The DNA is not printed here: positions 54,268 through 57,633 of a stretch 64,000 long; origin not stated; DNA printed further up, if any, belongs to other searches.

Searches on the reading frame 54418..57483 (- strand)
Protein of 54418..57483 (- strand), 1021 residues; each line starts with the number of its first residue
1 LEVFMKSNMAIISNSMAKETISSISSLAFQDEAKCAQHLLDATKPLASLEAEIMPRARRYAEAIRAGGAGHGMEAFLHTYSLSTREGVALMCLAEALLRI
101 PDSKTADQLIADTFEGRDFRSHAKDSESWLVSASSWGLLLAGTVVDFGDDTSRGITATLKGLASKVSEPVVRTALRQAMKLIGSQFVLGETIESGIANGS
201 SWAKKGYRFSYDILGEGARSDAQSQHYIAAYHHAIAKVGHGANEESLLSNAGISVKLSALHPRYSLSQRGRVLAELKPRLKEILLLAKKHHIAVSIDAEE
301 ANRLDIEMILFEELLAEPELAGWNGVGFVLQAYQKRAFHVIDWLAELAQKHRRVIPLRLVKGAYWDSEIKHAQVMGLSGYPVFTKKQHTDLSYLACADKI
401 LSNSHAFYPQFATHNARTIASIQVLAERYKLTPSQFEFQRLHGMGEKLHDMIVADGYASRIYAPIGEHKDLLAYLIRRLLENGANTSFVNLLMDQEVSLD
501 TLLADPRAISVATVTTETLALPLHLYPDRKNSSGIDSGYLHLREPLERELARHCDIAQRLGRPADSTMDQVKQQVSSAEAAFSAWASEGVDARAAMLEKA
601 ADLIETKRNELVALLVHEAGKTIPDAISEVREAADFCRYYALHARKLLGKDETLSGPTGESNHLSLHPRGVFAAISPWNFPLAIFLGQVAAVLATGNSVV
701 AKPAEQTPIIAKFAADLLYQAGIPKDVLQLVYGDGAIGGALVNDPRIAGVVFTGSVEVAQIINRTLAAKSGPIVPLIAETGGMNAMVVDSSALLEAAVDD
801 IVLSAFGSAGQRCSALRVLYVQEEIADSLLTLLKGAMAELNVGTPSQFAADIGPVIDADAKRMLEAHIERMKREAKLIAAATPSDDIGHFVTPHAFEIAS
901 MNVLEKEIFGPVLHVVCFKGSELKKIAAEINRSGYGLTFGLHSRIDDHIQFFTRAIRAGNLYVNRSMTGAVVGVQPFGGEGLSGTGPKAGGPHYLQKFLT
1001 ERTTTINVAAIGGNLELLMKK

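Call 95: search_protein_families(library=pfam, max_evalue=0.0001, proteins=[window:54418-57483:-])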
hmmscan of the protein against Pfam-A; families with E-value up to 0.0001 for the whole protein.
window:54418-57483:- (1021 aa): 3 families
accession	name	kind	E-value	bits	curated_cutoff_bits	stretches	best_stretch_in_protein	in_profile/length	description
PF00171.27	Aldedh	-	4.9e-113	378.5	23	1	559-1002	19-459/461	Aldehyde dehydrogenase family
PF01619.24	Pro_dh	-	1.7e-100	336.6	27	1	200-490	6-277/278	Proline dehydrogenase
PF14850.11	Pro_dh-DNA_bdg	-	1.9e-39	135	27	1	73-186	2-112/112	DNA-binding domain of Proline dehydrogenase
